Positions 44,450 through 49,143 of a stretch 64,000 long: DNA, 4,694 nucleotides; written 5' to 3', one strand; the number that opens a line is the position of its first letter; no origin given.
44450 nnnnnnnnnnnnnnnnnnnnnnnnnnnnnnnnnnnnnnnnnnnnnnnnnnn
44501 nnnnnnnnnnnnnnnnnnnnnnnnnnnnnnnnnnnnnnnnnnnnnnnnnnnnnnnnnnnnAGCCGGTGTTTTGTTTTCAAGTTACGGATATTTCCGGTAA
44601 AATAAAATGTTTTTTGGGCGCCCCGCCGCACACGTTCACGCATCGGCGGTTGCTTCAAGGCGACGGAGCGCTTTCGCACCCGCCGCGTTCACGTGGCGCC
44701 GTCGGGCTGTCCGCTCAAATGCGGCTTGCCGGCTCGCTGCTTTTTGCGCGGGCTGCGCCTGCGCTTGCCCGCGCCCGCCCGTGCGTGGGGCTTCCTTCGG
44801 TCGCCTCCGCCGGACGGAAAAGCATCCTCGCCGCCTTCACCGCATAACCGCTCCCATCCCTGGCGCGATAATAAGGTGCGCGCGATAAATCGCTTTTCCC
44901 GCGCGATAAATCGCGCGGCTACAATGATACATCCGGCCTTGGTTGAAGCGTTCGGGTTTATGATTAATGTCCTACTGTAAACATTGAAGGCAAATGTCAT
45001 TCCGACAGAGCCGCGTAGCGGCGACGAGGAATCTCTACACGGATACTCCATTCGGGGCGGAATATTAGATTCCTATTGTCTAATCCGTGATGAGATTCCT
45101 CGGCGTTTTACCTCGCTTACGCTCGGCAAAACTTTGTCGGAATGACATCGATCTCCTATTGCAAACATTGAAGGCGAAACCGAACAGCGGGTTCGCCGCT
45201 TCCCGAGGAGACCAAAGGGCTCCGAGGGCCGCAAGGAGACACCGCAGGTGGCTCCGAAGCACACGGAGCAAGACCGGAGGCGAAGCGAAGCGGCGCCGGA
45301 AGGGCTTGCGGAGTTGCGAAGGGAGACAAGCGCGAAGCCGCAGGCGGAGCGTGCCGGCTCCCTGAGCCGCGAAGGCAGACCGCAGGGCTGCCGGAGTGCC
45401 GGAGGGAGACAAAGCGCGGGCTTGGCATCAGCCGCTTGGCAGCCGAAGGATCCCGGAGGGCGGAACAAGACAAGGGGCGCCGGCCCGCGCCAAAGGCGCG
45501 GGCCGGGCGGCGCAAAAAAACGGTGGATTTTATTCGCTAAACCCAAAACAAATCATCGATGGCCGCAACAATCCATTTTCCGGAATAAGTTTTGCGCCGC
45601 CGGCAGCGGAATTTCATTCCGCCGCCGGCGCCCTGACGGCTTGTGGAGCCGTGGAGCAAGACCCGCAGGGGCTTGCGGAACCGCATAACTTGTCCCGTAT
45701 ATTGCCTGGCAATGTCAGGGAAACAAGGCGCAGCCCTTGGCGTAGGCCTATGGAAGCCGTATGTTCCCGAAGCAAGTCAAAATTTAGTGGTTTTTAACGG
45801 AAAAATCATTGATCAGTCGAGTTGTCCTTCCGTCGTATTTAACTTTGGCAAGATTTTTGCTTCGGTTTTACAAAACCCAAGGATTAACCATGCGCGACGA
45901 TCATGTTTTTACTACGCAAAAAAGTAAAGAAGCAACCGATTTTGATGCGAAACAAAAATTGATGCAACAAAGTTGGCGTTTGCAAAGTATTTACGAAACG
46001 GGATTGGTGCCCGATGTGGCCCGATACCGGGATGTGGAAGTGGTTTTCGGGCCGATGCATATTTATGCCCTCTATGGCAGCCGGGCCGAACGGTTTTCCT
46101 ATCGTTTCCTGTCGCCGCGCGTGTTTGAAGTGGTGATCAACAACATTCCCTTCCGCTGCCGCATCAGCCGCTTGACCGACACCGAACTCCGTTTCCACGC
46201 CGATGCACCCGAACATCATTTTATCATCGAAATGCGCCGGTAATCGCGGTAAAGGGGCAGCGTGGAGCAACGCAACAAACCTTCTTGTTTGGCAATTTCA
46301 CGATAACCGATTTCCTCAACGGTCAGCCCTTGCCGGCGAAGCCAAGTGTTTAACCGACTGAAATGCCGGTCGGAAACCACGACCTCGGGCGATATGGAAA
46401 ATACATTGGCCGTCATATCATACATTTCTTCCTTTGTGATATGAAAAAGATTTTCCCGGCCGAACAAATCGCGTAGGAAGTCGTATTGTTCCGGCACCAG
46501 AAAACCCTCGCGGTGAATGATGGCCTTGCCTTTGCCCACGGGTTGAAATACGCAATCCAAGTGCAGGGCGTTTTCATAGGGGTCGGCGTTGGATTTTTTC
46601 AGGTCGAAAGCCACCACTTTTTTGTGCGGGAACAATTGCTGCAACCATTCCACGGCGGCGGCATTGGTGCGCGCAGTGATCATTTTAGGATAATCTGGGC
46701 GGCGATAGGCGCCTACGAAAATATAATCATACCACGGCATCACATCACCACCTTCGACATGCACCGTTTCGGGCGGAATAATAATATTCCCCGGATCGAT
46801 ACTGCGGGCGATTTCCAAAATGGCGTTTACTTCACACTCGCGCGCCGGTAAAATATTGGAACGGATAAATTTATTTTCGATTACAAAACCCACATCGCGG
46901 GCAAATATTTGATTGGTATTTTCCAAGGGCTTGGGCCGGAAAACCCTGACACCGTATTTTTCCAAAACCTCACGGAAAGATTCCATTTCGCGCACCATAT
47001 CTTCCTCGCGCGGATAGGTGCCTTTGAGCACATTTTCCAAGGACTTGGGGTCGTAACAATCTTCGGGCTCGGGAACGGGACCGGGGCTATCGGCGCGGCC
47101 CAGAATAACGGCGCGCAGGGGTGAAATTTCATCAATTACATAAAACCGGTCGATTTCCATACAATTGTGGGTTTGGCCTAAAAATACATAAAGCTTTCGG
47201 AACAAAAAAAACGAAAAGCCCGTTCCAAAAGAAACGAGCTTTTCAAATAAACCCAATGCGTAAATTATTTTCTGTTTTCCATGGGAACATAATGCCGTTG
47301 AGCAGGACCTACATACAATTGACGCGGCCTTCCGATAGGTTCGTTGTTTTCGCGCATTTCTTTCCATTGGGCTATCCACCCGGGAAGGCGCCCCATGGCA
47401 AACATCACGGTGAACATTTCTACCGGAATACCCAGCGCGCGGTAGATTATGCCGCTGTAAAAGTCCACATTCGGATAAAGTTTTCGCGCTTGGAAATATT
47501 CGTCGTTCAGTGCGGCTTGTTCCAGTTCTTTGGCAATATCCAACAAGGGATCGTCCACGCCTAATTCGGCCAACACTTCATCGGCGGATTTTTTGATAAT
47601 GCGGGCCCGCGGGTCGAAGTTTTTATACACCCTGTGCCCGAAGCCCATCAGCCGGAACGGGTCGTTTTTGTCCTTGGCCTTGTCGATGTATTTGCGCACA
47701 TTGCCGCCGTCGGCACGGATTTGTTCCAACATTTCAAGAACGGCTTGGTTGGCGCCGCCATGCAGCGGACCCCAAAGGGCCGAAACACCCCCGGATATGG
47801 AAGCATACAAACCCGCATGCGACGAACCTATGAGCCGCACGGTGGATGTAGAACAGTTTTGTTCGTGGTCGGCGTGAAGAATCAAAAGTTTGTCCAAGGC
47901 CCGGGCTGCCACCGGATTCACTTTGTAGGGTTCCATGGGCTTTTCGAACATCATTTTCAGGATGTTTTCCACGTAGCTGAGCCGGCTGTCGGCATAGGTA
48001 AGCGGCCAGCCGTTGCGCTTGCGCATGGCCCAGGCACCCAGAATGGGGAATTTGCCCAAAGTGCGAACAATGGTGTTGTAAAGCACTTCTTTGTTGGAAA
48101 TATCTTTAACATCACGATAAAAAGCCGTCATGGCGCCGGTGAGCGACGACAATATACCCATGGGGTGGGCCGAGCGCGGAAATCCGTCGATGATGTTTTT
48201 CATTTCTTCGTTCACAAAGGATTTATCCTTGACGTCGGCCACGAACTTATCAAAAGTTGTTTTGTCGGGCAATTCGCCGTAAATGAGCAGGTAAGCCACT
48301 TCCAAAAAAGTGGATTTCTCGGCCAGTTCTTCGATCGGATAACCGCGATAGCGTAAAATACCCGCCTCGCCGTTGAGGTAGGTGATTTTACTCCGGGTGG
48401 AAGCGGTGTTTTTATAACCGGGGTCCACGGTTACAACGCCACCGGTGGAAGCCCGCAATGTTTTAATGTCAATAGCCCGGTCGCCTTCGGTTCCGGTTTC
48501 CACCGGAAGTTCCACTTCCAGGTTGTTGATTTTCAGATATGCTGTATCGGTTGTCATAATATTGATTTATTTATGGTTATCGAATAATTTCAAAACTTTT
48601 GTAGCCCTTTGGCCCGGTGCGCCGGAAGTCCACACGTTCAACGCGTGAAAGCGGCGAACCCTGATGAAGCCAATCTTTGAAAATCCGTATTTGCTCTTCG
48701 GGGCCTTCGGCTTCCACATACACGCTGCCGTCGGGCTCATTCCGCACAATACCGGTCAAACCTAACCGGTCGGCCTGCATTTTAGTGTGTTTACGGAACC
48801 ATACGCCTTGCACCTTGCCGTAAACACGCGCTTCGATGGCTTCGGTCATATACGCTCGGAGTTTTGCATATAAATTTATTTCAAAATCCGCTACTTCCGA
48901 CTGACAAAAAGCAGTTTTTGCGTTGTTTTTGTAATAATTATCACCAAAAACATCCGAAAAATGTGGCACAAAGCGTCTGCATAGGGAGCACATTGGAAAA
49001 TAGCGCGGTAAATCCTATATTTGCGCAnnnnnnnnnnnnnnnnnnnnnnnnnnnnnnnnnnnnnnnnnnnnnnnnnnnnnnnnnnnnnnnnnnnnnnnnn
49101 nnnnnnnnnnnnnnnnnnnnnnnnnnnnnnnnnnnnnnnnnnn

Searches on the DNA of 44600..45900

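Call 11: search_rna_families(source=window, start=44600, end=45900, threshold=evalue, max_evalue=10)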
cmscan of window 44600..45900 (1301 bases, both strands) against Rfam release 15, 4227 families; matches with E-value up to 10: 8.
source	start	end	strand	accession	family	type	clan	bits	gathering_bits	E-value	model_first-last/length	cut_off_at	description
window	44742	44825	-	RF01729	Termite-flg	Cis-reg;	-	23.6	40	0.14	1-106/106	no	Termite-flg RNA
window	45216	45278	-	RF01720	Pseudomon-Rho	Cis-reg;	-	17.7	45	8.6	1-102/102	no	Pseudomon-Rho RNA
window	45463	45695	-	RF02690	BTH_s1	Gene; sRNA;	-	17.6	74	0.15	1-205/205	no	Burkholderia sRNA 1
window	45100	45160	-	RF02987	GA-cis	Gene; sRNA;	-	15.8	34.7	3.4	1-88/88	no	GA-cis RNA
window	45358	45389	-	RF03991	mir-9209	Gene; miRNA;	-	15.5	90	7.1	1-72/72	no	mir-9209 microRNA precursor family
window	44812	44906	-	RF04183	Bacteroidales_small_SRP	Gene;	CL00003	15.2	55.2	8.4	1-107/107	no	Bacteroidales small SRP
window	44822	44914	-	RF02509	PYLIS_2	Cis-reg;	-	13.3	36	6.9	1-100/100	no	Pyrrolysine insertion sequence mtbB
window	45817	45881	-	RF02267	Vax2os1_2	Gene; lncRNA;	-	6.1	55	3.6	398-466/466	no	Vax2os1 conserved region 2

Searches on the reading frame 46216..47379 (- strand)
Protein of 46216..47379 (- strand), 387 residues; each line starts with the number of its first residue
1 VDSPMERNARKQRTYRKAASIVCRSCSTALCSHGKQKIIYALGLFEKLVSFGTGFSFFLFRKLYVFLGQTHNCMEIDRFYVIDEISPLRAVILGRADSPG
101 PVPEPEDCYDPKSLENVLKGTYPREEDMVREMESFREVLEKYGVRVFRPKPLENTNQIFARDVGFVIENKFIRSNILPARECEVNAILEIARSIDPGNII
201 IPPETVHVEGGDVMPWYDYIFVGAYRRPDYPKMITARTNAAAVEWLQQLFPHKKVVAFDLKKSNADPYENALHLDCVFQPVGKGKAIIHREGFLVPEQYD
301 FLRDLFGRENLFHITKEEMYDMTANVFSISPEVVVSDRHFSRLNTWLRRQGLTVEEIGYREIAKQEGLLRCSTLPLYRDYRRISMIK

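Call 31: search_protein_families(library=pfam, proteins=[window:46216-47379:-], max_evalue=0.01)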
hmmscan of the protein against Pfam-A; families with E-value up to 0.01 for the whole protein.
window:46216-47379:- (387 aa): 2 families
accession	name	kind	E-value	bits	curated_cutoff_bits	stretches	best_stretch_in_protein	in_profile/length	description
PF02274.22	ADI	-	5.8e-10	39.2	22.8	1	316-378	315-377/377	Arginine deiminase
PF19420.4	DDAH_eukar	-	2.4e-06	27.5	23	1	235-375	140-289/291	N,N dimethylarginine dimethylhydrolase, eukaryotic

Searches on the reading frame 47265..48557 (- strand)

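Call 34: search_protein_families(library=pfam, proteins=[window:47265-48557:-], max_evalue=0.001)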
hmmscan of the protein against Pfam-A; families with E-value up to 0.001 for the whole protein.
window:47265-48557:- (430 aa): 1 family
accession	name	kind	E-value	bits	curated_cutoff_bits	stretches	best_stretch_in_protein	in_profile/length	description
PF00285.26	Citrate_synt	-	1.5e-135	452.3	27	1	47-412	1-357/357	Citrate synthase, C-terminal domain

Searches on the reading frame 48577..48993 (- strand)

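Call 34: search_protein_families(library=pfam, proteins=[window:48577-48993:-], max_evalue=0.001)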
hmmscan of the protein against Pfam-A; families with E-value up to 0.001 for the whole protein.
window:48577-48993:- (138 aa): 1 family
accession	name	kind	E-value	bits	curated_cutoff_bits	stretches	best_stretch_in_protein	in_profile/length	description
PF00708.24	Acylphosphatase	-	8.5e-26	90.5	22.5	1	54-136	2-85/85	Acylphosphatase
